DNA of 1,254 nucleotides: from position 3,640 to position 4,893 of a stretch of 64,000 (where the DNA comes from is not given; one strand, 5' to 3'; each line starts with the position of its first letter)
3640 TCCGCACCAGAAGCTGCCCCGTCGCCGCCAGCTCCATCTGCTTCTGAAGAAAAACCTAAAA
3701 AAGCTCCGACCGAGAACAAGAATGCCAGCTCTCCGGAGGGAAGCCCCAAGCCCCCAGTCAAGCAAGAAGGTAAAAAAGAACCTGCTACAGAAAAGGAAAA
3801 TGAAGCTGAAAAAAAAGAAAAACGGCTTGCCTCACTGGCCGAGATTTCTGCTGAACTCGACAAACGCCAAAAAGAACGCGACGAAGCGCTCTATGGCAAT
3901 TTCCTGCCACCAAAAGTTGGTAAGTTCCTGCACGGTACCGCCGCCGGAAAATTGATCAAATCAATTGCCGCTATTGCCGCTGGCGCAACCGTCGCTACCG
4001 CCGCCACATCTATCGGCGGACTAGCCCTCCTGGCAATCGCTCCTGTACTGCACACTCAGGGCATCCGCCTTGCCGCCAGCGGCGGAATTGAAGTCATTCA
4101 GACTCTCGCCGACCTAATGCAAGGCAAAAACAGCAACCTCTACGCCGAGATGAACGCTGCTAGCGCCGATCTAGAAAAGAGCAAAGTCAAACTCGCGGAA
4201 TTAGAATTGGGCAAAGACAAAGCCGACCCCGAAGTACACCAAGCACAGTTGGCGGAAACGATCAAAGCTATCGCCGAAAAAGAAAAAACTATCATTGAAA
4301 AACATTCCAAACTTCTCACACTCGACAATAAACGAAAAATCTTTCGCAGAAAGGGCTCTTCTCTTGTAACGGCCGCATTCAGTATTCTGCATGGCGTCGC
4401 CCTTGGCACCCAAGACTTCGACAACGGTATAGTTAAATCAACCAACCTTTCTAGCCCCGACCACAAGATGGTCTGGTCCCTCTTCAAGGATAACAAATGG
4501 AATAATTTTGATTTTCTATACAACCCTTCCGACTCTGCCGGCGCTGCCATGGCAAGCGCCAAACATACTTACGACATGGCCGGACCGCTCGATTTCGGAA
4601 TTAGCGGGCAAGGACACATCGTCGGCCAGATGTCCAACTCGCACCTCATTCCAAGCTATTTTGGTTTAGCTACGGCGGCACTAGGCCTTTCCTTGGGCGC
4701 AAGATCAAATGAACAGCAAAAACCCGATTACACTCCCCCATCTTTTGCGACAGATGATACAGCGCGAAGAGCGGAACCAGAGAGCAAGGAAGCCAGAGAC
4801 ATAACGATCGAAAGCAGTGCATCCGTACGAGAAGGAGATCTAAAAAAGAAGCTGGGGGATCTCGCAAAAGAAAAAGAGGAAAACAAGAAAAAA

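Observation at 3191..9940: Tandem duplicated two-gene module: small acidic protein plus giant coiled-coil protein with hydrophobic hairpin segments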

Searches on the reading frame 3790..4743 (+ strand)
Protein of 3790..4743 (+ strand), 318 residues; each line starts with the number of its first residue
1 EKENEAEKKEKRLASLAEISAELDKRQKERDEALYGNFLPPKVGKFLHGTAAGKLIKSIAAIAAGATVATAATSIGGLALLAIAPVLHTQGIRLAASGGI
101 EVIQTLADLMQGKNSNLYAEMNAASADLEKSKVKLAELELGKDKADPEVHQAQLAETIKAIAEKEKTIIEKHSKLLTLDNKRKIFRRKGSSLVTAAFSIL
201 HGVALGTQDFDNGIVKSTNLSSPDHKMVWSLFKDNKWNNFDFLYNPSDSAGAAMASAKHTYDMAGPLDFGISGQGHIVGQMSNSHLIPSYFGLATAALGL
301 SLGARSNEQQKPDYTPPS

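Call 16: find_homologous_proteins(query=A1, max_evalue=0.001)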
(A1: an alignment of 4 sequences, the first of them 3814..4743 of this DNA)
Query A1 (4 sequences): 8000 candidates shared short words with the query, none scored E <= 0.001.

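Call 28: search_protein_representatives(alignment_id=A2)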
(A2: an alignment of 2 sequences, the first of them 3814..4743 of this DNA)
Query: 2 sequences, 339 profile positions. Proteins with E-value up to 0.001 (for the whole library): 63; up to 1e-10: 34; up to 1e-30: 6. The best 63 are listed.
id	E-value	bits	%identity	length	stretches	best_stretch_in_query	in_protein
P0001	3.7e-167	571.9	-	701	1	4-339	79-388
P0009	2.9e-153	526.2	-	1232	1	1-331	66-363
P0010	2.2e-37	145.2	-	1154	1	3-325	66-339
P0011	2.3e-37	145.1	-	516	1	4-328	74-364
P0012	2.0e-34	135.4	-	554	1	4-328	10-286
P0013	7.1e-34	133.6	-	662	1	4-316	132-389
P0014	3.6e-30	121.4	-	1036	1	6-230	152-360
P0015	1.9e-28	115.8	-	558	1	5-328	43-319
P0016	6.7e-26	107.4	-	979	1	19-230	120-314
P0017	9.8e-26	106.9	-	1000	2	17-328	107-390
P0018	5.9e-25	104.3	-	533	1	6-319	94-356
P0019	3.3e-24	101.9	-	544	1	10-292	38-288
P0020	5.8e-24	101.1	-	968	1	11-299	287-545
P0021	1.3e-23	99.9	-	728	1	6-315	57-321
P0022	1.5e-23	99.7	-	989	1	5-324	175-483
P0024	9.3e-22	93.8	-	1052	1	6-327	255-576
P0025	1.3e-21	93.3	-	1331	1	2-322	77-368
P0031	1.8e-16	76.4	-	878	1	7-245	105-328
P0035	4.7e-14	68.5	-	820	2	8-121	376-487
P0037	2.6e-12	62.7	-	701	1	16-228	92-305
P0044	4.5e-10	55.4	-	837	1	36-337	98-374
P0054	7.8e-06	41.5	-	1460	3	17-146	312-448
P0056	1.3e-05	40.8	-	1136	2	13-109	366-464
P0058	5.2e-05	38.7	-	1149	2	170-272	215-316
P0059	5.4e-05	38.7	-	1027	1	8-228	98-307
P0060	5.4e-05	38.7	-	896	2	170-272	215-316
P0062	3.8e-04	35.9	-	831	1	16-267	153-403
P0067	8.1e-04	34.8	-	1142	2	171-330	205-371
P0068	9.3e-04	34.6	-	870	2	176-292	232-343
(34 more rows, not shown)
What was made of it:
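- An exhaustive HMMER search found 63 clusters among 1.84e9 proteins (call 28).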

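Call 36: search_solved_structures(query=A4, max_evalue=10, show_alignments=2)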
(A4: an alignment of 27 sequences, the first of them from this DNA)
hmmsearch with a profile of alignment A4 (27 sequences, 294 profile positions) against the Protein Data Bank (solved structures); distinct sequences matched with E-value up to 10: 19.
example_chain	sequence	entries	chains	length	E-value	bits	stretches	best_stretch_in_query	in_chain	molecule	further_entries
9kz9_b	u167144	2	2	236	0.13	14.7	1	70-109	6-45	ACPI-b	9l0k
2c4w_A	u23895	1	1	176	0.33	13.4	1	96-184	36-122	3-DEHYDROQUINATE DEHYDRATASE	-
1j2y_A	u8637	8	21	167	0.54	12.7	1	96-184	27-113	3-dehydroquinate dehydratase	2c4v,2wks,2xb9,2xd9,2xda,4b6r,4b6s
2c57_A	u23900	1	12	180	0.67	12.4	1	96-183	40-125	3-DEHYDROQUINATE DEHYDRATASE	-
8fgw_D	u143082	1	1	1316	1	11.8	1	128-210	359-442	Tetratricopeptide repeat protein 21B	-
9nba_E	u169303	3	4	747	1.1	11.7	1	70-158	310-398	AUGMIN subunit 5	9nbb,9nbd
9pzm_E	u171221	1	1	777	1.2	11.6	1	70-158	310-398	AUGMIN subunit 5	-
1ofu_A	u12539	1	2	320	1.3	11.5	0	210-257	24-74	CELL DIVISION PROTEIN FTSZ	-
3hjj_A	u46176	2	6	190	1.5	11.3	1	50-89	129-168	Maltose O-acetyltransferase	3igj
7bji_A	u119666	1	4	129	1.5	11.2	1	114-175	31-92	Centrosomal protein of 135 kDa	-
5aps_A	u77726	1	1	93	1.6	11.2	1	122-168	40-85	GENERAL CONTROL PROTEIN GCN4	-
8qox_B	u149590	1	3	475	1.7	11.1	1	117-192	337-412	Conserved membrane protein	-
5fiy_A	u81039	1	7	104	2.4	10.6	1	111-159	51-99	PRKC APOPTOSIS WT1 REGULATOR PROTEIN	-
9na8_E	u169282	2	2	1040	2.7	10.4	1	70-177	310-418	AUGMIN subunit 5,Green fluorescent protein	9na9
4rfx_A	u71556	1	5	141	3.7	9.9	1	90-186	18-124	Dynactin subunit 1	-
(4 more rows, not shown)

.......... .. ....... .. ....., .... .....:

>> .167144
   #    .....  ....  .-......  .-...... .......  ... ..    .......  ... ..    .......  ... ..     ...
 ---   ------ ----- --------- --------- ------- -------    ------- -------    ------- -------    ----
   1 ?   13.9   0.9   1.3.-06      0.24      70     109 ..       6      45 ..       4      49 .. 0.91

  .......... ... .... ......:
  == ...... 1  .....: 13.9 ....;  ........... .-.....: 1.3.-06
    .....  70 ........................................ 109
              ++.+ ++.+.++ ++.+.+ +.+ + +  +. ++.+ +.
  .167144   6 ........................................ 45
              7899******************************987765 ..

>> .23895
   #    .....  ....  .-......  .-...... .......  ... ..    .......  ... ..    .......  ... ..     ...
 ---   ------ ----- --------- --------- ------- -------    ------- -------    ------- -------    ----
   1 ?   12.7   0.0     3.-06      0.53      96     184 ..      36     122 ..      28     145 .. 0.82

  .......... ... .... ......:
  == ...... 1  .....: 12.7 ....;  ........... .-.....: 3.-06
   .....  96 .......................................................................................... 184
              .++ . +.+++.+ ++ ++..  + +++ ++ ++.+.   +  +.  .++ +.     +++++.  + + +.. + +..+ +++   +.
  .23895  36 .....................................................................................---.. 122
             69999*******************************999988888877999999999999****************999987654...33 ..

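Call 38: find_encoding_contigs(protein=P0010, flank=6000, max_places=3)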
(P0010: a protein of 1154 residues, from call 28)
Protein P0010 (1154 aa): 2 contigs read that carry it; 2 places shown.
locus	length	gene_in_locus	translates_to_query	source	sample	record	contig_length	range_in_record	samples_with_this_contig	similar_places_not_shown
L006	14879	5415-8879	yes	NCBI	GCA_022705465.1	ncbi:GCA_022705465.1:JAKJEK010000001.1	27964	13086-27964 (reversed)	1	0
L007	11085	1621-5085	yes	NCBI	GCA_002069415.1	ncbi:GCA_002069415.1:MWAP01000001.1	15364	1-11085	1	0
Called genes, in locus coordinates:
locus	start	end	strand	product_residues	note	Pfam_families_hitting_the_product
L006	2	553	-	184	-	?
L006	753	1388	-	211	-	PF00156:Pribosyltran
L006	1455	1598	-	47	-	-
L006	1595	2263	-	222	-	-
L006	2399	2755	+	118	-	PF18908:DUF5663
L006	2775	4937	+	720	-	-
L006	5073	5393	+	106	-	-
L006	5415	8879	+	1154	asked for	-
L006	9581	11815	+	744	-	-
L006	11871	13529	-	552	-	PF03485:Arg_tRNA_synt_N, PF00750:tRNA-synt_1d, PF05746:DALR_1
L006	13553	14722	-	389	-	PF00579:tRNA-synt_1b, PF22421:SYY_C-terminal (weak), PF01479:S4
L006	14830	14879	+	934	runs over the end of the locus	PF00912:Transgly, PF00905:Transpeptidase, PF17957:Big_7, PF00041:fn3 (weak), PF16656:Pur_ac_phosph_N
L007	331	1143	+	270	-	-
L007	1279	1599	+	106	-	-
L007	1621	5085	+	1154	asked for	-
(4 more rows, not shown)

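Call 39: find_encoding_contigs(protein=P0024, flank=6000, max_places=3)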
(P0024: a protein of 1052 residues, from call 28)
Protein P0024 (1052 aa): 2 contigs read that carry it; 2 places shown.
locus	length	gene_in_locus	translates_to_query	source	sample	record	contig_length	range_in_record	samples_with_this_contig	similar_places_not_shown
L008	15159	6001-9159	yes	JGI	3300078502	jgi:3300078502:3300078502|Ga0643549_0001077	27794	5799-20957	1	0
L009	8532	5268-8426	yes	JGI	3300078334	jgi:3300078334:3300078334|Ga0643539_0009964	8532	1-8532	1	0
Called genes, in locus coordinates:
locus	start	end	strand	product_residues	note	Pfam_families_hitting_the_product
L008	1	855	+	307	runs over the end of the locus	PF00687:Ribosomal_L1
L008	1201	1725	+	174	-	PF00466:Ribosomal_L10, PF27436:RL10_C (weak)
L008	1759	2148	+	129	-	PF16320:Ribosomal_L12_N, PF00542:Ribosomal_L12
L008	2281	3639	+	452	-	PF03448:MgtE_N, PF00571:CBS (weak), PF01769:MgtE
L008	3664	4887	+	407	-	PF01702:TGT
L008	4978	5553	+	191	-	-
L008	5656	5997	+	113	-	-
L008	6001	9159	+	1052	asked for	-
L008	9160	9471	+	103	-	-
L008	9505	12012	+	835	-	PF26449:DUF8128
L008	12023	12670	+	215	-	-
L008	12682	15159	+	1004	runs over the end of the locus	PF26449:DUF8128, PF01935:DUF87 (weak), PF02534:T4SS-DNA_transf (weak), PF10412:TrwB_AAD_bind, PF13401:AAA_22 (faint), PF12696:TraG-D_C (weak)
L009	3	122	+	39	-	?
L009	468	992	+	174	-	PF00466:Ribosomal_L10, PF27436:RL10_C (weak)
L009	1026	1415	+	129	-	PF16320:Ribosomal_L12_N, PF00542:Ribosomal_L12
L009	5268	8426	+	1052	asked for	-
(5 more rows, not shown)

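Call 42: find_encoding_contigs(protein=P0037, flank=8000, max_places=2)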
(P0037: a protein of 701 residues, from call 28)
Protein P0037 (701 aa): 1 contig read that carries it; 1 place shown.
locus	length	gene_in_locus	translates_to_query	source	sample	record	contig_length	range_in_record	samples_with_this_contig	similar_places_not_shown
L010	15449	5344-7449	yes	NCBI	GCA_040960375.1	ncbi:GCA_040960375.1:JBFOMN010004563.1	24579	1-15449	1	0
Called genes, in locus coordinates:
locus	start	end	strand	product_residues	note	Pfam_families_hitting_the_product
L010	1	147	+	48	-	?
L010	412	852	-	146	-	PF02502:LacAB_rpiB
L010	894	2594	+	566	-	PF02511:Thy1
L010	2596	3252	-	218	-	PF18306:LDcluster4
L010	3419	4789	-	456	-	PF00753:Lactamase_B, PF12706:Lactamase_B_2, PF16661:Lactamase_B_6, PF23023:Anti-Pycsar_Apyc1, PF10996:Beta-Casp, PF07521:RMMBL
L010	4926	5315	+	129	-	PF18908:DUF5663 (weak)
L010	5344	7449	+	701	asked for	-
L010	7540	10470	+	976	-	PF00932:LTD, PF00801:PKD, PF18911:PKD_4, PF00932:LTD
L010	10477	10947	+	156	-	PF02590:SPOUT_MTase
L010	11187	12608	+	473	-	-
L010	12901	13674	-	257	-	PF08241:Methyltransf_11, PF08242:Methyltransf_12 (weak), PF13649:Methyltransf_25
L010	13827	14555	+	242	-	PF01978:TrmB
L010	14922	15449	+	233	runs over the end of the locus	PF00535:Glycos_transf_2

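Call 43: find_encoding_contigs(protein=P0035, flank=8000, max_places=2)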
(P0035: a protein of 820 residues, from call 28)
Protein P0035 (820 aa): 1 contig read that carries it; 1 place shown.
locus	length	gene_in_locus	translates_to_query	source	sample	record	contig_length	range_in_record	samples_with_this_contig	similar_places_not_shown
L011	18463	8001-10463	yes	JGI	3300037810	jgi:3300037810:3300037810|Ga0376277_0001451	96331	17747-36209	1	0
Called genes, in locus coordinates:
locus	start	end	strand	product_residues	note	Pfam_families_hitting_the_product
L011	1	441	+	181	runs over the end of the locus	PF01862:PvlArgDC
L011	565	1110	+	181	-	PF01765:RRF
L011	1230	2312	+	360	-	PF02163:Peptidase_M50, PF00595:PDZ (weak), PF13180:PDZ_2 (weak), PF17820:PDZ_6 (weak)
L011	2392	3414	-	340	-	-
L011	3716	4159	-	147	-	-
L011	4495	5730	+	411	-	PF00587:tRNA-synt_2b, PF03129:HGTP_anticodon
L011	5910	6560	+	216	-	PF01966:HD, PF13487:HD_5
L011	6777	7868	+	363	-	PF01476:LysM (weak), PF23473:LysM3_LYK4_5 (faint), PF01551:Peptidase_M23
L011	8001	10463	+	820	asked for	-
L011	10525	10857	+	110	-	PF18908:DUF5663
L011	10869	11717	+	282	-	PF01734:Patatin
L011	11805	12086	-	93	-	PF00076:RRM_1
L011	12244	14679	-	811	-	PF00690:Cation_ATPase_N, PF00122:E1-E2_ATPase, PF00702:Hydrolase, PF13246:Cation_ATPase, PF00689:Cation_ATPase_C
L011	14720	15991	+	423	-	PF01018:GTP1_OBG, PF00009:GTP_EFTU (faint), PF00025:Arf (weak), PF01926:MMR_HSR1, PF02421:FeoB_N, PF09269:DUF1967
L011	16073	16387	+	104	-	-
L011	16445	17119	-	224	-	PF00535:Glycos_transf_2, PF13641:Glyco_tranf_2_3 (weak)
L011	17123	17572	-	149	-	-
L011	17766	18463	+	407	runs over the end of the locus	PF00270:DEAD, PF04851:ResIII, PF00271:Helicase_C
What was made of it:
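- Gene order is inverted in L011 (call 43).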

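Call 44: find_encoding_contigs(protein=P0044, flank=8000, max_places=2)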
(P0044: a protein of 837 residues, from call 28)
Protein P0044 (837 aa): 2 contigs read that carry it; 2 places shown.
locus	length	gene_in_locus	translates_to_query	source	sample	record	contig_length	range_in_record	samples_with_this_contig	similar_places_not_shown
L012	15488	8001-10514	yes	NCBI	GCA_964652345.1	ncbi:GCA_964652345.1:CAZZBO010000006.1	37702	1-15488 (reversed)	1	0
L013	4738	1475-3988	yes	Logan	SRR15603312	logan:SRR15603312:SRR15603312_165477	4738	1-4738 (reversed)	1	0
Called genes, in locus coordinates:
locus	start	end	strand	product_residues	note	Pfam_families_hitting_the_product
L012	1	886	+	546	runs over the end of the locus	PF01676:Metalloenzyme, PF06415:iPGM_N, PF00884:Sulfatase (faint)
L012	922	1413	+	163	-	PF01988:VIT1 (faint)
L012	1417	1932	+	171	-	PF01965:DJ-1_PfpI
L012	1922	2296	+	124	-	PF00072:Response_reg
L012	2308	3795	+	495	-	PF01875:Memo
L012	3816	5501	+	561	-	-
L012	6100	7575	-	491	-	PF00578:AhpC-TSA, PF08534:Redoxin, PF13098:Thioredoxin_2 (faint), PF13905:Thioredoxin_8, PF01436:NHL (faint), PF25021:TEN_NHL (faint)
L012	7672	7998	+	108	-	-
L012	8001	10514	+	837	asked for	-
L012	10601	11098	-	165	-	-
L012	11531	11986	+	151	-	PF02643:DUF192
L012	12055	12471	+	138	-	PF04024:PspC, PF22570:LiaF-TM (weak)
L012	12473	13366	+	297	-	PF18917:LiaI-LiaF-like_TM1 (weak), PF22570:LiaF-TM (weak), PF09922:LiaF-like_C (weak)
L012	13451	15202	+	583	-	PF09972:DUF2207, PF20990:DUF2207_C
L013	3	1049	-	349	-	?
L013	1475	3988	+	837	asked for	-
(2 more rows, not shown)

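Call 60: predict_structure(alignment_id=A4)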
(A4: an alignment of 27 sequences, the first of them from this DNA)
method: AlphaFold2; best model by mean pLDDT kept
length: 317 residues; sequences in the alignment: 27
mean_pLDDT: 75.4   pTM: 0.67
mean pLDDT of the five models: 75.4, 73.3, 69.8, 69.7, 64.8
residues with pLDDT >= 90: 66; 70-90: 147; 50-70: 64; < 50: 40
segments of 3 or more residues with pLDDT < 50: 248-278, 309-311, 315-317
pLDDT, mean of each block of 10 residues (from residue 1): 75 84 88 84 88 91 88 77 85 92 91 84 92 88 78 91 92 88 90 85 75 55 66 67 57 39 38 43 63 68 56 49
secondary structure, 60 per line:
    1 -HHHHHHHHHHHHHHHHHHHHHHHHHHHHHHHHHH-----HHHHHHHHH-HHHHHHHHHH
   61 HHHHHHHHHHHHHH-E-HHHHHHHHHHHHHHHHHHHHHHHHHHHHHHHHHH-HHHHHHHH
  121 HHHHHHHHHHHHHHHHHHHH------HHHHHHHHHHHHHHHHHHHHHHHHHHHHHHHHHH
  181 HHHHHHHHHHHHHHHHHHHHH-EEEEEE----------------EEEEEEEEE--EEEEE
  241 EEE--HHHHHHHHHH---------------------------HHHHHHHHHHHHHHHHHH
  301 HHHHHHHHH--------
elements in order: H2-35 H41-49 H51-74 H78-111 H113-140 H147-201 E203-208 E225-233 E236-243 H246-255 H283-309

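Call 72: fold_search(model_id=the predicted structure, library=viral)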
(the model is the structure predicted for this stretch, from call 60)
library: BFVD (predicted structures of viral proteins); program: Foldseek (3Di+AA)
matches with E <= 10: 262; with E <= 0.001: 0
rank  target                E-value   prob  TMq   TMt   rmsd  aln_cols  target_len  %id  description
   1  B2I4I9                1.8e-01  0.16  0.19  0.17  36.6       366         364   12  Pore-forming tail tip protein [Escherichia phage Eps7]
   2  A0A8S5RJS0            4.1e-01  0.54  0.22  0.19  20.3       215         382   15  Uncharacterized protein (Fragment) [virus sp. ctHG14]
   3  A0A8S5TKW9            4.6e-01  0.21  0.19  0.16  17.3       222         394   12  Uncharacterized protein [Siphoviridae sp. ctGkF2]
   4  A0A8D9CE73            5.6e-01  0.63  0.27  0.23  23.1       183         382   15  Uncharacterized protein [uncultured marine phage]
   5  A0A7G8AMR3            5.6e-01  0.10  0.13  0.16  24.2       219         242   10  (no name in the UniProt tables at hand)
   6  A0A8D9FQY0            5.9e-01  0.20  0.18  0.26  20.2       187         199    9  Uncharacterized protein [uncultured marine phage]
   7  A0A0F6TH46            6.3e-01  0.18  0.19  0.11  29.0       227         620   18  Uncharacterized protein [Sinorhizobium phage phiM9]
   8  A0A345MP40            6.6e-01  0.10  0.16  0.18  29.4       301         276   11  (no name in the UniProt tables at hand)
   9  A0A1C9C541            8.1e-01  0.63  0.28  0.32  14.5       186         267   13  Uncharacterized protein [Heterosigma akashiwo virus 01]
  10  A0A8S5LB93            8.1e-01  0.18  0.14  0.27  13.4       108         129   18  Uncharacterized protein [Podoviridae sp. ctBev14]
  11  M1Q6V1                8.6e-01  0.13  0.20  0.24  42.4       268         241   14  Internal virion protein [Prochlorococcus phage P-SSP6]
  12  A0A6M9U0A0            9.5e-01  0.06  0.09  0.10  16.7       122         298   20  Uncharacterized protein [Drosophila-associated filamentous virus]
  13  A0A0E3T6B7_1          1.1e+00  0.25  0.24  0.07  19.0       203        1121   13  Tape measure protein [Bacillus phage Stills]
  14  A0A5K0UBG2            1.1e+00  0.14  0.20  0.12  17.5       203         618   10  Uncharacterized protein [Yasminevirus sp. GU-2018]
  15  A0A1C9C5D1            1.1e+00  0.09  0.19  0.16  30.8       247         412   16  Uncharacterized protein [Heterosigma akashiwo virus 01]
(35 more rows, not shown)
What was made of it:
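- On Phage tape-measure protein plus chaperone: BFVD tape-measure hits have E>1 (call 72).
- Tape-measure proteins score E>1 (call 72).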

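Call 81: find_encoding_contigs(protein=P0031, flank=9000, max_places=2)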
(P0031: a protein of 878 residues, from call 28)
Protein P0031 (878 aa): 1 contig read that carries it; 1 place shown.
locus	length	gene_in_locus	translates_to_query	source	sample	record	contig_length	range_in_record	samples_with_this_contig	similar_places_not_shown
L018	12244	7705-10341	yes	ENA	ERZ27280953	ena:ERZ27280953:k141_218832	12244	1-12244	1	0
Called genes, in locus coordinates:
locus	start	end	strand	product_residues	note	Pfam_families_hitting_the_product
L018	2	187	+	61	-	?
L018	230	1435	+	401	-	PF01702:TGT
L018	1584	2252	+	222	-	-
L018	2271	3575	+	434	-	-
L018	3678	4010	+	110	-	-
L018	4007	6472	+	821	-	-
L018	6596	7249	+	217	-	-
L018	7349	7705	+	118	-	PF18908:DUF5663 (weak)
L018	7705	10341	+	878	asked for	-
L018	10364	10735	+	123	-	-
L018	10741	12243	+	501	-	?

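Call 82: find_encoding_contigs(protein=P0020, flank=9000, max_places=2)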
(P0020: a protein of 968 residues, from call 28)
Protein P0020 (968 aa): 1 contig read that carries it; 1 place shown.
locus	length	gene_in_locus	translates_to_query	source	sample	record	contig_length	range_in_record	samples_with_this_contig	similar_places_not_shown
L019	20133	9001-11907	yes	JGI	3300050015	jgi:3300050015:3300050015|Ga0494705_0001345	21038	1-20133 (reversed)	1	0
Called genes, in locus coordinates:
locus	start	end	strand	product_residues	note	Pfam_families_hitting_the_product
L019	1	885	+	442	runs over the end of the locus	PF01336:tRNA_anti-codon, PF00152:tRNA-synt_2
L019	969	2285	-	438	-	PF18998:Flg_new_2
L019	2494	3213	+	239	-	PF20803:PaaX_M, PF08223:PaaX_C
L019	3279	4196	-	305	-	PF00070:Pyr_redox (faint), PF00890:FAD_binding_2 (faint), PF01134:GIDA (faint), PF01266:DAO (faint), PF03486:HI0933_like (faint), PF07992:Pyr_redox_2, PF12831:FAD_oxidored (faint), PF13738:Pyr_redox_3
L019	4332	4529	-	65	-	PF12838:Fer4_7 (faint), PF00037:Fer4 (weak), PF12797:Fer4_2 (weak), PF12837:Fer4_6 (weak), PF13459:Fer4_15, PF13370:Fer4_13, PF12800:Fer4_4 (weak)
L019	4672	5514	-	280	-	PF12728:HTH_17 (faint)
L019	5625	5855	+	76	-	PF10685:KGG (faint)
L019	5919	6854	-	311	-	PF09587:PGA_cap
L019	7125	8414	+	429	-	-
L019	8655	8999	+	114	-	PF18908:DUF5663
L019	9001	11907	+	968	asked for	-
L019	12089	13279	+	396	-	-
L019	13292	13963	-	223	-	PF08241:Methyltransf_11, PF08242:Methyltransf_12 (weak), PF13649:Methyltransf_25, PF13847:Methyltransf_31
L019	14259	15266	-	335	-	PF00389:2-Hacid_dh, PF02826:2-Hacid_dh_C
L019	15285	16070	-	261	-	PF02585:PIG-L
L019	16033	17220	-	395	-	PF13439:Glyco_transf_4, PF13477:Glyco_trans_4_2, PF13579:Glyco_trans_4_4, PF20706:GT4-conflict, PF00534:Glycos_transf_1, PF13692:Glyco_trans_1_4, PF13524:Glyco_trans_1_2 (weak)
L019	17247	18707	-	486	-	PF00749:tRNA-synt_1c, PF19269:Anticodon_2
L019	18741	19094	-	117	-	PF08378:NERD (weak), PF02021:UPF0102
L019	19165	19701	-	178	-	PF01245:Ribosomal_L19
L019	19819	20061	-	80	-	-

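Call 83: find_encoding_contigs(protein=P0025, flank=9000, max_places=2)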
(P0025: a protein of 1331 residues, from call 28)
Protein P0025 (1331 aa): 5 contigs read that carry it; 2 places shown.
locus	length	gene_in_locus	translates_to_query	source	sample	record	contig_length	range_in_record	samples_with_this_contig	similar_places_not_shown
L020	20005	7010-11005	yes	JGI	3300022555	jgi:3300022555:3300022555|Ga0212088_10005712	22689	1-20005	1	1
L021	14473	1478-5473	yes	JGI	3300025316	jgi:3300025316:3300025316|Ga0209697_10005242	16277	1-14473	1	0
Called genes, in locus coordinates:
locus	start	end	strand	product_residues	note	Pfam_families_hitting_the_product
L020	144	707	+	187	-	PF01061:ABC2_membrane, PF12679:ABC2_membrane_2, PF12698:ABC2_membrane_3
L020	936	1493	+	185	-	PF20803:PaaX_M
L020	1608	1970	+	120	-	PF08378:NERD, PF02021:UPF0102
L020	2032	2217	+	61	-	-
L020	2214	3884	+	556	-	-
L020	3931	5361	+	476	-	PF00749:tRNA-synt_1c, PF19269:Anticodon_2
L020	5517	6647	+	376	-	PF13439:Glyco_transf_4, PF13579:Glyco_trans_4_4, PF20706:GT4-conflict, PF00534:Glycos_transf_1, PF13692:Glyco_trans_1_4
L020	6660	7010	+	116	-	-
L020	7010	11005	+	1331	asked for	-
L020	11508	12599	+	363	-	-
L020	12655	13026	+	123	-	PF00072:Response_reg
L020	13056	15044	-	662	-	PF00216:Bac_DNA_binding, PF05157:MshEN, PF00437:T2SSE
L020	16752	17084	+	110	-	PF20964:DnaX_C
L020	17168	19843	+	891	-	PF00772:DnaB, PF03796:DnaB_C, PF13481:AAA_25, PF14890:Intein_splicing, PF14528:LAGLIDADG_3, PF03796:DnaB_C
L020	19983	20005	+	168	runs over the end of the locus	-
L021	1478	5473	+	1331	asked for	-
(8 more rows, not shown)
